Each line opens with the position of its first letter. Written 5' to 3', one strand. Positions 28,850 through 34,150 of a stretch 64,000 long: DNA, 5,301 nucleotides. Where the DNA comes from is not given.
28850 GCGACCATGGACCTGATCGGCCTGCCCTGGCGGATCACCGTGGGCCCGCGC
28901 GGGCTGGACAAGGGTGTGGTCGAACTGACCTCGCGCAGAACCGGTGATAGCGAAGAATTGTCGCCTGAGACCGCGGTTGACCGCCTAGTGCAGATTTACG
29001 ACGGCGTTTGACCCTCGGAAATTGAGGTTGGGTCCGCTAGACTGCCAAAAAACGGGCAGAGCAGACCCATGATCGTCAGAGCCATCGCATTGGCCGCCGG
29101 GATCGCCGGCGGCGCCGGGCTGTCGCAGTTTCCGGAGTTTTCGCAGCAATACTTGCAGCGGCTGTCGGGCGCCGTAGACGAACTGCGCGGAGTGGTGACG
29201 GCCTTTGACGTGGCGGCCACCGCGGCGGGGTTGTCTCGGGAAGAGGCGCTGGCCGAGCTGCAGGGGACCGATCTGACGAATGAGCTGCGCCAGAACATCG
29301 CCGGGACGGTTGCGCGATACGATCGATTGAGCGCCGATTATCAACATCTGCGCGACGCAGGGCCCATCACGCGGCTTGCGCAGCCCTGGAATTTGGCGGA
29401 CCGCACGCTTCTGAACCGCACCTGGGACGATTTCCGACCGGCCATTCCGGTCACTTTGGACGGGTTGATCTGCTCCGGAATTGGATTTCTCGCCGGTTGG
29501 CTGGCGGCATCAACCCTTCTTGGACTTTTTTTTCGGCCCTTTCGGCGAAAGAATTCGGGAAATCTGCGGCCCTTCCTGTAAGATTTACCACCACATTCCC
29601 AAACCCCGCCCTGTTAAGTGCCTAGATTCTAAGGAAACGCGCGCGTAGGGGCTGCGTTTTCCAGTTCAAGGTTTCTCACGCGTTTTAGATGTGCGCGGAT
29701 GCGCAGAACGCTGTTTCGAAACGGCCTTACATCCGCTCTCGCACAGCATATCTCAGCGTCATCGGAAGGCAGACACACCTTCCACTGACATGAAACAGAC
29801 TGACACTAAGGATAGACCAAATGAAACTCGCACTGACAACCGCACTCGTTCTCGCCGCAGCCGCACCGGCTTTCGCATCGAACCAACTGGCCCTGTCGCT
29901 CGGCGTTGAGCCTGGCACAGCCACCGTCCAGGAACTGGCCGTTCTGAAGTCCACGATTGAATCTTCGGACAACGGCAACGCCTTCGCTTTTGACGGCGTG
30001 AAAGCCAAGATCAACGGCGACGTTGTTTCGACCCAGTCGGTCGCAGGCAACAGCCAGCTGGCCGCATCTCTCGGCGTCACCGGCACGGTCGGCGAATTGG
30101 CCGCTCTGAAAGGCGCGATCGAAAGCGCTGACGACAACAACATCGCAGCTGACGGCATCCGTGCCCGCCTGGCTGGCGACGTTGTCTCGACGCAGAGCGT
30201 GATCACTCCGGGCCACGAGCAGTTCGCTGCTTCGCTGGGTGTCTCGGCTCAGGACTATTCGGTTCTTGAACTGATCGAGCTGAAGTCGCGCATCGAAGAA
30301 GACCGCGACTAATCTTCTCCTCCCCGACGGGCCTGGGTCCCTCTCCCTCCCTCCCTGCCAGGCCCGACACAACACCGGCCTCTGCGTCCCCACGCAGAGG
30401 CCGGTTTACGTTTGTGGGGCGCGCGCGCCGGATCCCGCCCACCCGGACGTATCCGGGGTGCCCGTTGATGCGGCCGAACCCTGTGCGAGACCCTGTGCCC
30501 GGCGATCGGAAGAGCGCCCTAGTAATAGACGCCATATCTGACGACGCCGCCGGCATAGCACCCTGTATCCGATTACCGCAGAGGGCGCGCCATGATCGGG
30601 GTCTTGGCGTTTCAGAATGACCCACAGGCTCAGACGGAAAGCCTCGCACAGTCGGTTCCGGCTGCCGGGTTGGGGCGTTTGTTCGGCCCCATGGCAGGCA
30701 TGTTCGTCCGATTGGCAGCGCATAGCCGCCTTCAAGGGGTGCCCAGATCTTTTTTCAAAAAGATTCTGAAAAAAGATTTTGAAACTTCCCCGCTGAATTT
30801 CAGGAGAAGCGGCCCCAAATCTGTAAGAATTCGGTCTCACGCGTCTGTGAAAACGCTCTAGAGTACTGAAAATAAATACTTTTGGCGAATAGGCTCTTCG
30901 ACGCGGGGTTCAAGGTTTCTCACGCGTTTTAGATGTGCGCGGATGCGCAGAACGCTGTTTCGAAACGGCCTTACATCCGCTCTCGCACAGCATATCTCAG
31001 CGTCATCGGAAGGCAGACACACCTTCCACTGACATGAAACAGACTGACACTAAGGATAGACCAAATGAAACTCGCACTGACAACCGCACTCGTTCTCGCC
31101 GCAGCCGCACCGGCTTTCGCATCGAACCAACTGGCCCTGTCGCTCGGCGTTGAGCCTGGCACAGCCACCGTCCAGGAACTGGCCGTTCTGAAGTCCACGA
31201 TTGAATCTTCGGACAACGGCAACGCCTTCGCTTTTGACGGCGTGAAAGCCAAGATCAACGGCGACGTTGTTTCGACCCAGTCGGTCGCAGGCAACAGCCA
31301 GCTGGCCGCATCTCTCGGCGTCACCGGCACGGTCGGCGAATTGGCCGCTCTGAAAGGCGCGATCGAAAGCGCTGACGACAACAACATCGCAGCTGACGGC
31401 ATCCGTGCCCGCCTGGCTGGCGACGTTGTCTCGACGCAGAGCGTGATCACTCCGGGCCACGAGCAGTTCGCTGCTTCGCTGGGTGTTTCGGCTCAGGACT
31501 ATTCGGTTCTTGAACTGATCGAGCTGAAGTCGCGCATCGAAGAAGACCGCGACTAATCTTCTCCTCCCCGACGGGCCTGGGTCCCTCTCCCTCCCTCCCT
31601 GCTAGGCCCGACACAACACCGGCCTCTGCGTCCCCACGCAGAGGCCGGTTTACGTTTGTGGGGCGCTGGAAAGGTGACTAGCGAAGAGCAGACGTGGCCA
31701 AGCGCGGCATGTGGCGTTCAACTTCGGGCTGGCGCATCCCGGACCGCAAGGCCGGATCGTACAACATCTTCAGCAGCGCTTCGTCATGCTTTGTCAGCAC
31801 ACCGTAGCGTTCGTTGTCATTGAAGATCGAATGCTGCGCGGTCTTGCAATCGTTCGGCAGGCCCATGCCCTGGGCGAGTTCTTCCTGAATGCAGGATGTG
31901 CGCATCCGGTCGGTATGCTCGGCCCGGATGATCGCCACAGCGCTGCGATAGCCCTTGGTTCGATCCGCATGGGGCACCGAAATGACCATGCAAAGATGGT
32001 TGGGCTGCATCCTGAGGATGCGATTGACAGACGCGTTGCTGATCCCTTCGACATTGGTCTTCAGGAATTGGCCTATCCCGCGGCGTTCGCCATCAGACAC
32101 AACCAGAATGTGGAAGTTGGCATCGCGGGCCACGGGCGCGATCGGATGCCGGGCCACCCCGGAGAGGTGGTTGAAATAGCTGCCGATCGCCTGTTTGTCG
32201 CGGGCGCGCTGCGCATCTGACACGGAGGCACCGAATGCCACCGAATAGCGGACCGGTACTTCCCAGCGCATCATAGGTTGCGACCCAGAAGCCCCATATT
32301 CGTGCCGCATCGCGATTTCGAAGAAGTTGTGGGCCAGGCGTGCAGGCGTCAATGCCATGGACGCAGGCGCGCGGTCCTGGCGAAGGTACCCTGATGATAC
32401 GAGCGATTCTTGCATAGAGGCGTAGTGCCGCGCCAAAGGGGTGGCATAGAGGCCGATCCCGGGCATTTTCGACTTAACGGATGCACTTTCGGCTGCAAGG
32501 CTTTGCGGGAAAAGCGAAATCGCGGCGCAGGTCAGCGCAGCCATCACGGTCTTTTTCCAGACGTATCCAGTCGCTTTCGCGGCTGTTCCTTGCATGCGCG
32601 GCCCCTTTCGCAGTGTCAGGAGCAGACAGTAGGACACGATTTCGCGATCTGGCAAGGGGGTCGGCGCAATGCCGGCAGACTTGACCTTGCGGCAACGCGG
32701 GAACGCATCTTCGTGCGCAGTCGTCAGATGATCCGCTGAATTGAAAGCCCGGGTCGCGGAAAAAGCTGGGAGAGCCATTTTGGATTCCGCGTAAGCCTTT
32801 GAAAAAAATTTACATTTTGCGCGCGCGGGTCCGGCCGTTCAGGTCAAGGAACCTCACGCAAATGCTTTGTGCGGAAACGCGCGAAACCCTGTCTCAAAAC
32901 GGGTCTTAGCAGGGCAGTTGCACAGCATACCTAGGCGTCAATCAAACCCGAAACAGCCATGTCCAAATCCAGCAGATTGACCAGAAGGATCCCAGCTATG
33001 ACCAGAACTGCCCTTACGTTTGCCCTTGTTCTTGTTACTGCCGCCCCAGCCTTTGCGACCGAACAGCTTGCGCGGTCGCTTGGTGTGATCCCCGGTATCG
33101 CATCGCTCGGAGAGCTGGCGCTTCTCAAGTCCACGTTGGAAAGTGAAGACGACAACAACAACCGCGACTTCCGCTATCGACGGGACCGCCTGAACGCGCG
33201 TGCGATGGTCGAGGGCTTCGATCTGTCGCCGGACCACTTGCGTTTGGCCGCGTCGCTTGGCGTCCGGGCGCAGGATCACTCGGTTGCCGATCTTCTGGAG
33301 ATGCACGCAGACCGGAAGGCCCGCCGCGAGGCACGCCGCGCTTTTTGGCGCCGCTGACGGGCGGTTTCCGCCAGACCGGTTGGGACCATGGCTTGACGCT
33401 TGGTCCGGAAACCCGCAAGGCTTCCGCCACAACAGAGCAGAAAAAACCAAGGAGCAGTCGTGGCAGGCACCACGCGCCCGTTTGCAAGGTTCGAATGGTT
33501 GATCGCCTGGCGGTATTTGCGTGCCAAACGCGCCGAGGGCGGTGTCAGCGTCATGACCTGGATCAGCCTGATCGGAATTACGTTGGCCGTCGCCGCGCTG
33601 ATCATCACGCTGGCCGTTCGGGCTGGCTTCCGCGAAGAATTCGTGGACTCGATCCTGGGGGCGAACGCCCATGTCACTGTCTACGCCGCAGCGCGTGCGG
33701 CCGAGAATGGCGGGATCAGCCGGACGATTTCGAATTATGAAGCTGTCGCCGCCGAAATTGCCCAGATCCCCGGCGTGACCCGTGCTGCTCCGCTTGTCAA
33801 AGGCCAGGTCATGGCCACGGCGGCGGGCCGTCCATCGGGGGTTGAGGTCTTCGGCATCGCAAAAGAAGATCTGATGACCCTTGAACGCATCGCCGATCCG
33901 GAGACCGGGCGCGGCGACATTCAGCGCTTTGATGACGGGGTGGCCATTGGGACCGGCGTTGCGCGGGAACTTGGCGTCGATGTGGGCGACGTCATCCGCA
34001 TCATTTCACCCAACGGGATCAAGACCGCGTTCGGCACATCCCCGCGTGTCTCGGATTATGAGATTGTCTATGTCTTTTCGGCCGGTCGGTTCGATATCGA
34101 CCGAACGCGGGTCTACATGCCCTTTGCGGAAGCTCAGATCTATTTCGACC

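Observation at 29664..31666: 759-bp segment duplicated at about 99.7% identity, each copy a complete expression unit for a secreted repeat protein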

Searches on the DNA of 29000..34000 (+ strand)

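Call 7: search_rna_families(source=window, start=29000, end=34000, threshold=evalue, max_evalue=10)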
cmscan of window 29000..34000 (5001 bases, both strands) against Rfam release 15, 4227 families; matches with E-value up to 10: 7.
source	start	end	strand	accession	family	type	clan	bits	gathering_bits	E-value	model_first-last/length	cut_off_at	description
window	30072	30113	+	RF03006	M23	Gene; sRNA;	-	19.5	41.2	3.4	1-53/53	no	M23 RNA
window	31316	31357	+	RF03006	M23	Gene; sRNA;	-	19.5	41.2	3.4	1-53/53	no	M23 RNA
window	31903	31930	+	RF03732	mir-2057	Gene; miRNA;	-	18.5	100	5.9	23-50/72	no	mir-2057 microRNA precursor family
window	31783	31859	+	RF03773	mir-978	Gene; miRNA;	-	17.9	100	9.5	1-86/86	no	mir-978 microRNA precursor family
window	33388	33429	+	RF02922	RAGATH-32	Cis-reg;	-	15.7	41.8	4.1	1-78/78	no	RAGATH-32 RNA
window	29467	29517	-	RF01119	sR32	Gene; snRNA; snoRNA; CD-box;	-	14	40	2.5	1-57/57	no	Small nucleolar RNA sR32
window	33309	33381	+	RF02855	Ysr251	Gene; antisense;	-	13.3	100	3.7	1-194/194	no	Yersinia sRNA 251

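Call 81: search_dna_similar(query=window:29664-30422:+, collection=plasmids, mode=distant, max_evalue=0.001, max_rows=10)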
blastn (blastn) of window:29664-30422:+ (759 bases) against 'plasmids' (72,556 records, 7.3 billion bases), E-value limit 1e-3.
No match.

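Call 88: search_rna_families(source=window, start=30290, end=30440, threshold=evalue, max_evalue=10, show_alignments=2)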
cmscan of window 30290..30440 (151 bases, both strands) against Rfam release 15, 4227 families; matches with E-value up to 10: 18.
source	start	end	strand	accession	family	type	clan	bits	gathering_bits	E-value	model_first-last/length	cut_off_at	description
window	30297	30409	+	RF02344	ar14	Gene; sRNA;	-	28.1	58.8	0.00065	1-123/123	no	Alphaproteobacterial ar14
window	30325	30409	+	RF01066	6C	Cis-reg;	-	21.9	47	0.38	1-75/75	no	6C RNA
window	30375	30404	-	RF03582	mir-m22-1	Gene; miRNA;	-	19.7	80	0.33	1-67/67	no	mir-m22-1 microRNA precursor family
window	30375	30404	-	RF03837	mir-3138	Gene; miRNA;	-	19.3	90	0.49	1-82/82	no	mir-3138 microRNA precursor family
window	30375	30404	+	RF03837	mir-3138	Gene; miRNA;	-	19.3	90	0.49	1-82/82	no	mir-3138 microRNA precursor family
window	30370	30409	-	RF04011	mir-8515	Gene; miRNA;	-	17.5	100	0.42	1-92/92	no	mir-8515 microRNA precursor family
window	30374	30405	-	RF03366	mir-3122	Gene; miRNA;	-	16.5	92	1.2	1-73/73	no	mir-3122 microRNA precursor family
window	30373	30406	-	RF03599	MIR1883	Gene; miRNA;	-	15.4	128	2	1-118/118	no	MIR1883 microRNA precursor family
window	30350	30435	-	RF00758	mir-346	Gene; miRNA;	-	15.3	80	2.8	1-95/95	no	mir-346 microRNA precursor family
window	30372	30428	-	RF02985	ftsZ-DE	Gene; sRNA;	-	15.2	72.2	0.76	1-69/69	no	ftsZ-DE RNA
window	30370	30409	+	RF04033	mir-8512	Gene; miRNA;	-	13.3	90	2.6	1-61/61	no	mir-8512 microRNA precursor family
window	30379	30400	-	RF02022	mir-1275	Gene; miRNA;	-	13.3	71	4.1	1-78/78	no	mir-1275 microRNA precursor family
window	30291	30362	+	RF02115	FAM13A-AS1_2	Gene; lncRNA;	-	13.1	38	0.86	36-110/110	no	FAM13A antisense RNA 1 conserved region 2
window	30378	30401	-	RF03418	mir-3198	Gene; miRNA;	-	12.8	91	8.5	1-80/80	no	mir-3198 microRNA precursor family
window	30375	30404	+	RF01719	Pseudomon-1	Gene; sRNA;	-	12.5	50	2.9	68-98/116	no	Pseudomon-1/ErsA RNA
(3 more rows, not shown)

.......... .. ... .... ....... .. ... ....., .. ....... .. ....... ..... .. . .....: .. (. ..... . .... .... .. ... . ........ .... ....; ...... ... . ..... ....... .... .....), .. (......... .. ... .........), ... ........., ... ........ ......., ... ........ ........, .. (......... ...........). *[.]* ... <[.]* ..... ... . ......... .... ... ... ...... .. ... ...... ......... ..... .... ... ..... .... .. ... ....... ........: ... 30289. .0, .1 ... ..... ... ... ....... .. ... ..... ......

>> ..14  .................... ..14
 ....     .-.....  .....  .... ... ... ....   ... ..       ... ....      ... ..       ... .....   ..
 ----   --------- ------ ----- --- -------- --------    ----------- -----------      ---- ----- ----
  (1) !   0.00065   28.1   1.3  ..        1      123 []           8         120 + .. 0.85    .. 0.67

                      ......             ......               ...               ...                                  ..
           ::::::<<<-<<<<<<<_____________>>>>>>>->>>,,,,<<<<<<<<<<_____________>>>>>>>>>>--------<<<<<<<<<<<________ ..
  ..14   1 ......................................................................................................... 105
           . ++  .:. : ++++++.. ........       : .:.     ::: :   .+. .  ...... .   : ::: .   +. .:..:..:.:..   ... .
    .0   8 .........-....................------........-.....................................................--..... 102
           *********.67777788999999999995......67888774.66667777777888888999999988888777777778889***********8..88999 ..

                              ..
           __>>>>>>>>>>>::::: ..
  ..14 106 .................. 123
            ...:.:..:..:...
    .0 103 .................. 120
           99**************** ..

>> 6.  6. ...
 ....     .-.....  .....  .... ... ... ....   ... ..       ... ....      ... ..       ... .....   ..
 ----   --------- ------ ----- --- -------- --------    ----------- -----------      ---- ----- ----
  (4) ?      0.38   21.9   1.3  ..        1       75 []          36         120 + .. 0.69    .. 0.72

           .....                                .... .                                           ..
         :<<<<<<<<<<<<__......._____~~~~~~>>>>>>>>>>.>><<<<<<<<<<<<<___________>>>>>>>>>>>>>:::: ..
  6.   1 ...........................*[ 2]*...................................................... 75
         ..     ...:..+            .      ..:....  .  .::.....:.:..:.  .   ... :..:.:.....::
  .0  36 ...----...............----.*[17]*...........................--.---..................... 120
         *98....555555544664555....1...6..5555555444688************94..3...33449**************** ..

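Call 89: search_rna_families(source=L040, start=3470, end=3640, threshold=evalue, max_evalue=10, show_alignments=2)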
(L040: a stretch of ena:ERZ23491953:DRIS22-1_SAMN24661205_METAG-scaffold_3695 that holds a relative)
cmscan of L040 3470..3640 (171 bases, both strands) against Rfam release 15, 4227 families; matches with E-value up to 10: 11.
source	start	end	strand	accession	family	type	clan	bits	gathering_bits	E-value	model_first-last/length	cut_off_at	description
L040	3543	3583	+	RF01328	CRISPR-DR17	Gene; CRISPR;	CL00014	19.9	42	0.15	1-25/25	no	CRISPR RNA direct repeat element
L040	3498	3590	+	RF01772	rnk_pseudo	Cis-reg; leader;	-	17.5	55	0.67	1-108/108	no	Pseudomonas rnk leader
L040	3519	3593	+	RF01719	Pseudomon-1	Gene; sRNA;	-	17.4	50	0.21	34-114/116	no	Pseudomon-1/ErsA RNA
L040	3548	3581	-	RF04096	mir-4433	Gene; miRNA;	-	15.8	77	1.1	1-83/83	no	mir-4433 microRNA precursor family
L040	3493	3586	+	RF02837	anti-hemB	Gene; sRNA;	-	15.1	49.5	0.22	1-81/81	no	Burkholderia RNA 7 (anti-hemB)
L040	3548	3582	+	RF03301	mir-3154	Gene; miRNA;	-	13.1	64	8.1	1-86/86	no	mir-3154 microRNA precursor family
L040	3516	3540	+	RF04274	mir-9223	Gene; miRNA;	-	12.8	53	5.8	26-51/76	no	mir-9223 microRNA precursor family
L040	3513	3541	-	RF03357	mir-1842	Gene; miRNA;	-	12.8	81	8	1-60/60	no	mir-1842 microRNA precursor family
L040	3470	3581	-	RF01736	flg-Rhizobiales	Cis-reg;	-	9.1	55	9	1-118/141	3'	flg-Rhizobiales RNA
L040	3490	3499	+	RF01126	sR41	Gene; snRNA; snoRNA; CD-box;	-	8.9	54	5.7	44-53/53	no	Small nucleolar RNA sR41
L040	3485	3497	-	RF02126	GHRLOS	Gene; lncRNA;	-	8.6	48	6.4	58-70/70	no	Ghrelin opposite strand RNA conserved region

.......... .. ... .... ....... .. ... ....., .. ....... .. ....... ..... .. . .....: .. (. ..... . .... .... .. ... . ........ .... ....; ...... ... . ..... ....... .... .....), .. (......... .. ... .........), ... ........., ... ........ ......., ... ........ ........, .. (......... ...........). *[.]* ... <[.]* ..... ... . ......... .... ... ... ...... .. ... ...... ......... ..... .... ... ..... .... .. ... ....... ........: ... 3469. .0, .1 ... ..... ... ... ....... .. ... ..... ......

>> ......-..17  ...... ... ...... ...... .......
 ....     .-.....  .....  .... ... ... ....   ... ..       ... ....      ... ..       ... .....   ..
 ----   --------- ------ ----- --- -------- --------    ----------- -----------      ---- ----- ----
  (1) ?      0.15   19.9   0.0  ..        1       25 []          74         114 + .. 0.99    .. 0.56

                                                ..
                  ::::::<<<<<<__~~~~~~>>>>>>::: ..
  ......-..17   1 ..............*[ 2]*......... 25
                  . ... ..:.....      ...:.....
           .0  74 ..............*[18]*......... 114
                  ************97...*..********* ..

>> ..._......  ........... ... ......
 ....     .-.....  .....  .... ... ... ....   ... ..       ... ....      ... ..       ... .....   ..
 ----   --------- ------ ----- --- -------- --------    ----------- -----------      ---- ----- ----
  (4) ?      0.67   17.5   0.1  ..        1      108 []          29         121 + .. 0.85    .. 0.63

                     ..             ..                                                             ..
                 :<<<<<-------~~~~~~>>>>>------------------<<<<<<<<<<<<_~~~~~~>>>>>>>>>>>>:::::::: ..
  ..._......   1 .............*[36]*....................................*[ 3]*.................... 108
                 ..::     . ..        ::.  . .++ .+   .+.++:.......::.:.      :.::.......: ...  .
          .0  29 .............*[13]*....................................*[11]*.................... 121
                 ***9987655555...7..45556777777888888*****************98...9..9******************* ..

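Call 90: search_rna_families(source=L001, start=10480, end=10630, threshold=evalue, max_evalue=1, show_alignments=1)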
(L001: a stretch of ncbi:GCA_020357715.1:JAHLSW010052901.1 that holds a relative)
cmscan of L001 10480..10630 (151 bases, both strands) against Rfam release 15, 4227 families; matches with E-value up to 1: 7.
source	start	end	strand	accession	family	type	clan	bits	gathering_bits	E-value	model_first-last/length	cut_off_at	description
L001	10494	10597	+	RF02344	ar14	Gene; sRNA;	-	23.9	58.8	0.0055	1-123/123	no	Alphaproteobacterial ar14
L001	10561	10594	+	RF03900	mir-9242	Gene; miRNA;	-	19.1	62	0.38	1-66/66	no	mir-9242 microRNA precursor family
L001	10561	10594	-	RF03900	mir-9242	Gene; miRNA;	-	19.1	62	0.38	1-66/66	no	mir-9242 microRNA precursor family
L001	10489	10597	+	RF02342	ar7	Gene; sRNA;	-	19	60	0.042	1-145/145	no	Alphaproteobacterial sRNA ar7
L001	10568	10630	+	RF02237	asX3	Gene; sRNA;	-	18.9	40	0.039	1-148/182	3'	Xanthomonas sRNA asX3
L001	10524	10592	+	RF02273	FsrA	Gene;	-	18.6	80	0.059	1-83/83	no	FsrA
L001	10564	10623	-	RF01679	P36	Gene; sRNA;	-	17.3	36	0.17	1-61/61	no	Pseudomonas sRNA P36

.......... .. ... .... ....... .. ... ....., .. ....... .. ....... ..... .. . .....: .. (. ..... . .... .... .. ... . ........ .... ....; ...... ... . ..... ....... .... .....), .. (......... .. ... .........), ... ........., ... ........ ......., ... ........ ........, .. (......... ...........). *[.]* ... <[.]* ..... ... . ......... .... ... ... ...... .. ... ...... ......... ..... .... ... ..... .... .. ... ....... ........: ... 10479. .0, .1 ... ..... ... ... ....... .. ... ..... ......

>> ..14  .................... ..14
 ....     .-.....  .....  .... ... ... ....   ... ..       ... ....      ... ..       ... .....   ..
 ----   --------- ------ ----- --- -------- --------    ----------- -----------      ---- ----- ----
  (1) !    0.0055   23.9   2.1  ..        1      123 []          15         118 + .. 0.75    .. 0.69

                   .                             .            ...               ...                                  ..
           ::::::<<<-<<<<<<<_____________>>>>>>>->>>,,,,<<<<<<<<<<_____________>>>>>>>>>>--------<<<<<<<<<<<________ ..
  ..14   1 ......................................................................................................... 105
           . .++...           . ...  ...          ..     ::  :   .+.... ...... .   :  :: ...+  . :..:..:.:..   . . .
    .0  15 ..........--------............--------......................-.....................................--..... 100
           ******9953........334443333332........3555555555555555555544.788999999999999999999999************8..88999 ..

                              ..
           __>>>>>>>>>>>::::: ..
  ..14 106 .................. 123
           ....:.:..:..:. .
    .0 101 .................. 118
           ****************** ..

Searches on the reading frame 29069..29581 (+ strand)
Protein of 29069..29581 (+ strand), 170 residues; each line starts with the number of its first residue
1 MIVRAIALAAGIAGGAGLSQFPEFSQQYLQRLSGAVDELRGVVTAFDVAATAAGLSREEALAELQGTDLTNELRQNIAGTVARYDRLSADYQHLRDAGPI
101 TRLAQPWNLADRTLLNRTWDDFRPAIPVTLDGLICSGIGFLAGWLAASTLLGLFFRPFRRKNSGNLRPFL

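Call 5: search_protein_families(library=pfam, proteins=[window:29069-29581:+], max_evalue=1)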
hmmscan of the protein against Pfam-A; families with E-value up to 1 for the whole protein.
window:29069-29581:+ (170 aa): 2 families
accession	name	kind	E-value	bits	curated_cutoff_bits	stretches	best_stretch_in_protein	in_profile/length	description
PF11157.13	DUF2937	-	2.7e-31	109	25.3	1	3-160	2-162/162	Protein of unknown function (DUF2937)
PF00365.25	PFK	-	0.3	10.9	30.9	1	6-83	175-254/277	Phosphofructokinase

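Call 6: search_protein_families(library=ncbifam, proteins=[window:29069-29581:+], max_evalue=1)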
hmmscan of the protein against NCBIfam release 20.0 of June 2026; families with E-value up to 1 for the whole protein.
window:29069-29581:+ (170 aa): 4 families
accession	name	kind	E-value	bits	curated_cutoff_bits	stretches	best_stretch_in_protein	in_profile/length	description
NF050181.1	TA_anti_VapB_Myco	equivalog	0.026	15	60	1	42-97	13-65/72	type II toxin-antitoxin system VapB family antitoxin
NF002872.1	PRK03202.1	subfamily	0.051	12.5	253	1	5-80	175-253/323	ATP-dependent 6-phosphofructokinase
TIGR02483.1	PFK_mixed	subfamily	0.083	11.9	430.55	1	6-76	178-247/325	phosphofructokinase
NF010674.0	PRK14071.1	equivalog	0.12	11.2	544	1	5-41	190-225/360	ATP-dependent 6-phosphofructokinase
